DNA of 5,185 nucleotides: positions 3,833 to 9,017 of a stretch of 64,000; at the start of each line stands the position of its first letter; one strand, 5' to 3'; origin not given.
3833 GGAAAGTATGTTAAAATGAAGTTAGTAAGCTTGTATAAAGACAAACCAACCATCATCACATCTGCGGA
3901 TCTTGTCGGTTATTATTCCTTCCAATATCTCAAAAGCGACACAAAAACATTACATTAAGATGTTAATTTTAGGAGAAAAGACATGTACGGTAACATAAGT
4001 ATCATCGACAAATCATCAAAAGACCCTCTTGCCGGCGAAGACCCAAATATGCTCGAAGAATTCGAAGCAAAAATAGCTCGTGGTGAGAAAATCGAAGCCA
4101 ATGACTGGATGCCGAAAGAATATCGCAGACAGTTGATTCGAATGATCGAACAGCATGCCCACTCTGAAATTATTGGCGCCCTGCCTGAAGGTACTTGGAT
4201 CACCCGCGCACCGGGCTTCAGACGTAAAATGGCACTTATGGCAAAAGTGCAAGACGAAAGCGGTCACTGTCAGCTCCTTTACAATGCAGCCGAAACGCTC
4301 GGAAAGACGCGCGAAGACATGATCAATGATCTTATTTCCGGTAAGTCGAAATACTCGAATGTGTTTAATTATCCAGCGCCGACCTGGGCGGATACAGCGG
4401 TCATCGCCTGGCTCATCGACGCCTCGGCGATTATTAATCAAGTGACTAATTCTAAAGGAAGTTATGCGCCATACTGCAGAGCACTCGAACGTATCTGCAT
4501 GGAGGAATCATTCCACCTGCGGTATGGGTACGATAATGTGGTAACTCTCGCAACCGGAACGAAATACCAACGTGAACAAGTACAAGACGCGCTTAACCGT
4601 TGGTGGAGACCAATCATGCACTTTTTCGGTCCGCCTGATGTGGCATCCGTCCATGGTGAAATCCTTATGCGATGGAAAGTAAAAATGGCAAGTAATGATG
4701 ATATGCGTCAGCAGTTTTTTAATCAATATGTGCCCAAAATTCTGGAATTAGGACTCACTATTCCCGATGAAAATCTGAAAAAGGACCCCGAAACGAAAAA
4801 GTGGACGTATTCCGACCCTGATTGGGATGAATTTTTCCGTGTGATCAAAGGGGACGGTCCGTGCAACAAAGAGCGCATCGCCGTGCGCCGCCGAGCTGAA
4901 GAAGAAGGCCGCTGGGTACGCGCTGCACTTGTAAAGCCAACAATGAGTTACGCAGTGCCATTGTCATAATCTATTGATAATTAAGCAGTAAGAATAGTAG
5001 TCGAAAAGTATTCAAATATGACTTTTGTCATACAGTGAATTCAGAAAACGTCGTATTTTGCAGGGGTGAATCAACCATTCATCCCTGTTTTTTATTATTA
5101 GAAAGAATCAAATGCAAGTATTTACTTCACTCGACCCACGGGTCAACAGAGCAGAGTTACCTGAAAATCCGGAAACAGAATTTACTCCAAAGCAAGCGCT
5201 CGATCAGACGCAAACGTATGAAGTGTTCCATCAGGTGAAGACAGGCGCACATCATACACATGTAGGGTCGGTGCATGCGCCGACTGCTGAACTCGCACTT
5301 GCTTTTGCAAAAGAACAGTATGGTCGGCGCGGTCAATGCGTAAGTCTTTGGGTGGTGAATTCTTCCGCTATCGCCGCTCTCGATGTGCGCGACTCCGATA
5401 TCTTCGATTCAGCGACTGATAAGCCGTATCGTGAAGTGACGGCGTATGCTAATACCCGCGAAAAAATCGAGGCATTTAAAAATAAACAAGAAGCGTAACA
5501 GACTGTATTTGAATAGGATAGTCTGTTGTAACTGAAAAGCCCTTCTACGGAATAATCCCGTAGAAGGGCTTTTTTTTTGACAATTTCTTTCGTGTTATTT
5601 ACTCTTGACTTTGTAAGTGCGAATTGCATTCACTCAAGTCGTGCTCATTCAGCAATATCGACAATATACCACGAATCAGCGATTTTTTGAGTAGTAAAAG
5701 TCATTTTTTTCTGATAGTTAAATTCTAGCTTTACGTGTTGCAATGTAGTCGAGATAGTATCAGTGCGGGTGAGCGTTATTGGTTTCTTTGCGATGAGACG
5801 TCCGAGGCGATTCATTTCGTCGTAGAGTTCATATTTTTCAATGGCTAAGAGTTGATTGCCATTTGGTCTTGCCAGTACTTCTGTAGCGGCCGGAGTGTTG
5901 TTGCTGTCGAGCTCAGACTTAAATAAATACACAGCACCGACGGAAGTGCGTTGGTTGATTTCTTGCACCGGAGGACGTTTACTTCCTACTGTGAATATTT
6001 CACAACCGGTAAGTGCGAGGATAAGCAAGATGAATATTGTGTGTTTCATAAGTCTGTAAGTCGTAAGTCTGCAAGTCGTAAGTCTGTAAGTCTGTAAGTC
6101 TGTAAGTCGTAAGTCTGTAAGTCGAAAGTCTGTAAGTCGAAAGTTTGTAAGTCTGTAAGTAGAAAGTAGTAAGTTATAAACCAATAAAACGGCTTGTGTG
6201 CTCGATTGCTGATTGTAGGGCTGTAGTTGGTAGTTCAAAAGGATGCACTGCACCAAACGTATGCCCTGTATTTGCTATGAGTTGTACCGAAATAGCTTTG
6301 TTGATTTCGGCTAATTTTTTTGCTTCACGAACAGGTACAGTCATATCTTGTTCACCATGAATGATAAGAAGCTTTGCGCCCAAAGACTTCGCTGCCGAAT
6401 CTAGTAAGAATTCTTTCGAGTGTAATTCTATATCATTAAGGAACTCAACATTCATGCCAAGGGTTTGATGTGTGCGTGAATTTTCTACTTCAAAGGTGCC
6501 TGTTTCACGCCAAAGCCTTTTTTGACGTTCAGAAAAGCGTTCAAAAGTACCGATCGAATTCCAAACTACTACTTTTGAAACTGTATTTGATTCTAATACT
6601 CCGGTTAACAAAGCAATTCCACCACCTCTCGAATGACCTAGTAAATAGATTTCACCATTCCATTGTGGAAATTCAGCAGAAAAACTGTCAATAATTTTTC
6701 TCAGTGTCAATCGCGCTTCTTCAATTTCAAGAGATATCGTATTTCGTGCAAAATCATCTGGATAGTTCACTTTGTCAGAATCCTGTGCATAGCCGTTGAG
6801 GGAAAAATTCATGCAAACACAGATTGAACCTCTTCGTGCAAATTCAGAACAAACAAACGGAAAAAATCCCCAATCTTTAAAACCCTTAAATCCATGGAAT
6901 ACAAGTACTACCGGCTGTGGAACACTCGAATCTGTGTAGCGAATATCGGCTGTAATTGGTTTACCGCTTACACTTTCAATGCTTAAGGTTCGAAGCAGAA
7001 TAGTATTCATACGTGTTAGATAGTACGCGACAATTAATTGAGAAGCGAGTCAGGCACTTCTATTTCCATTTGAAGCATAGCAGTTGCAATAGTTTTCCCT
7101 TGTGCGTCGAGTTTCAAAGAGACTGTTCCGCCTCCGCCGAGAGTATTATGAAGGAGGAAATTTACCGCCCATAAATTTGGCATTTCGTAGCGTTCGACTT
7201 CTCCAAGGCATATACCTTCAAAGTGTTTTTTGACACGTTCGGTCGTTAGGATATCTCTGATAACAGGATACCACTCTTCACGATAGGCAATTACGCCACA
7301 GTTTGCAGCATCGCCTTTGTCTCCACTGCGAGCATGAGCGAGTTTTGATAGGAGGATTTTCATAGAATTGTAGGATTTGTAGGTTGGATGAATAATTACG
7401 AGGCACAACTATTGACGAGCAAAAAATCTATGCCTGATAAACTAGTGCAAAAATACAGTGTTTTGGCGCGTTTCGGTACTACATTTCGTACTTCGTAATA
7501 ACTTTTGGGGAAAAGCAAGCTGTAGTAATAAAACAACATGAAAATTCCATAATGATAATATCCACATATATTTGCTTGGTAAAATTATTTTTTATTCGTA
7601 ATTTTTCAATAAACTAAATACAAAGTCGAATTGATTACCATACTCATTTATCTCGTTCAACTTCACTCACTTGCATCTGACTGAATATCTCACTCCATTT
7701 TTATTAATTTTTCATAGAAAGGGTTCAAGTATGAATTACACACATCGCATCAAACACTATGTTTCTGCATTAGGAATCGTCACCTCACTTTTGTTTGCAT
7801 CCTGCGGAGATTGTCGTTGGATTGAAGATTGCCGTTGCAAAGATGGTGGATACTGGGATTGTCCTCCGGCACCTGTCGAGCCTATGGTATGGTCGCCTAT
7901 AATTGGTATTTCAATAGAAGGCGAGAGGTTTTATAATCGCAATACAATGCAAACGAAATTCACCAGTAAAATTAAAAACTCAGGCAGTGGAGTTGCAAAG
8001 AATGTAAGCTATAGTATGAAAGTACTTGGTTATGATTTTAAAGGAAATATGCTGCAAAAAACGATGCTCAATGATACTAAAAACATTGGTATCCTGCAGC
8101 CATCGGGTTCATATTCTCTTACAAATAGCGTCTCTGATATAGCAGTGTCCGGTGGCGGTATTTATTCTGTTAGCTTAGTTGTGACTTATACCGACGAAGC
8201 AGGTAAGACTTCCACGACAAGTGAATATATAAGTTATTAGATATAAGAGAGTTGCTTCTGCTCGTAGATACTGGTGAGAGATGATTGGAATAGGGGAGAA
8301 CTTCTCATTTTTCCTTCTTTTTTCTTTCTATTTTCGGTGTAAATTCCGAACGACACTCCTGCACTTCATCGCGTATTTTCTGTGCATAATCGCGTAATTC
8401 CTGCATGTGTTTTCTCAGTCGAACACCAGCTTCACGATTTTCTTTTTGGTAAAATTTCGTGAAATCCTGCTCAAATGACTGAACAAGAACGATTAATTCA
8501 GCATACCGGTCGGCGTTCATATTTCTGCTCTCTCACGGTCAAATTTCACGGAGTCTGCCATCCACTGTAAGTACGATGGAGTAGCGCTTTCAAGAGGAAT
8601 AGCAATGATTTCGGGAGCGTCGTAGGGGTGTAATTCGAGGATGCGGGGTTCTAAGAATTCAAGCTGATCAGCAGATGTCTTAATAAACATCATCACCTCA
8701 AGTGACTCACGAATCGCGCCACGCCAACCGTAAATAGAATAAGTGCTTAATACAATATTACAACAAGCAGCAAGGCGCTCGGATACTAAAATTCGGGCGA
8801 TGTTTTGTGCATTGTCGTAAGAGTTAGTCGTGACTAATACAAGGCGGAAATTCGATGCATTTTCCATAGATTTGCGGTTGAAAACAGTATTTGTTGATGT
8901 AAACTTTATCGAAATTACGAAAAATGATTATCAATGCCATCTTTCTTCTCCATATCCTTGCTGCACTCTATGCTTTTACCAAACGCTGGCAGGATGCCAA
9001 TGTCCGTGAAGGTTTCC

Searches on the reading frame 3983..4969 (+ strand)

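Call 69: search_protein_families(library=pfam, proteins=[window:3983-4969:+], max_evalue=0.001)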
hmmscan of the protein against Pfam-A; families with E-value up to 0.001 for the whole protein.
window:3983-4969:+ (328 aa): 1 family
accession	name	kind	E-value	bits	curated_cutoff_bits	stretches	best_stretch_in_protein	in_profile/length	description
PF05138.18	PaaA_PaaC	-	5.4e-82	275.4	28.5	1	37-311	4-263/263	Phenylacetic acid catabolic protein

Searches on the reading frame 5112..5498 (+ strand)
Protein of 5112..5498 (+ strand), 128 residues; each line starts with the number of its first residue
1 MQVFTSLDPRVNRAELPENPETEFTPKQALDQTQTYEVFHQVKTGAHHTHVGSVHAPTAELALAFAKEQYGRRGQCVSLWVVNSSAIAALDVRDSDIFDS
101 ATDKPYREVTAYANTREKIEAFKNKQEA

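Call 69: search_protein_families(library=pfam, proteins=[window:5112-5498:+], max_evalue=0.001)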
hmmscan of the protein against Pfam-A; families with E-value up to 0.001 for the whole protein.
window:5112-5498:+ (128 aa): 1 family
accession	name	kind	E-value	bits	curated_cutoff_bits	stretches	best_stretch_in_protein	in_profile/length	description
PF06243.16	PaaB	-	2e-25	89.3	27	1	34-117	3-87/89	Phenylacetic acid degradation B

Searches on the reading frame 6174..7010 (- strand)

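Call 69: search_protein_families(library=pfam, proteins=[window:6174-7010:-], max_evalue=0.001)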
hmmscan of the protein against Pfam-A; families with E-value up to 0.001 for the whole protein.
window:6174-7010:- (278 aa): 6 families
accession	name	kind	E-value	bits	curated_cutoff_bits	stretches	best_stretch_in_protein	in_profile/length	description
PF00561.26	Abhydrolase_1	-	8.1e-09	35.9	25.8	0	33-156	1-106/245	alpha/beta hydrolase fold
PF12146.15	Hydrolase_4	-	1.4e-06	28.2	27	0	33-149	5-106/239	Serine aminopeptidase, S33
PF01738.24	DLH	-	6.4e-06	26.3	21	0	26-150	7-127/217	Dienelactone hydrolase family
PF20434.5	BD-FAE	-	6.4e-05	23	26.8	0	118-235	88-213/215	BD-FAE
PF05448.18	AXE1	-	0.00023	20.5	21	0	9-161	59-218/321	Acetyl xylan esterase (AXE1)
PF02230.22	Abhydrolase_2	-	0.00083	19.7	23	0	214-272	159-213/217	Phospholipase/Carboxylesterase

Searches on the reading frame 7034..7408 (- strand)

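Call 69: search_protein_families(library=pfam, proteins=[window:7034-7408:-], max_evalue=0.001)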
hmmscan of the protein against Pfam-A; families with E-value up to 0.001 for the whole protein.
window:7034-7408:- (124 aa): 1 family
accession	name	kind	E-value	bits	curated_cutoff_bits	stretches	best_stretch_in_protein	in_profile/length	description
PF23544.1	AtuA_ferredoxin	-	9.6e-31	106.9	27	1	19-117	2-113/113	AtuA ferredoxin-like domain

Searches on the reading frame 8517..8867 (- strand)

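Call 69: search_protein_families(library=pfam, proteins=[window:8517-8867:-], max_evalue=0.001)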
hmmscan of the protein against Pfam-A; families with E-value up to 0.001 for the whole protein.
window:8517-8867:- (116 aa): 1 family
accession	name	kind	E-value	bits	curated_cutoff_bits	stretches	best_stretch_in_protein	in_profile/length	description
PF03091.20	CutA1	-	4.8e-32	110.1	22.4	1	9-105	2-98/99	CutA1 divalent ion tolerance protein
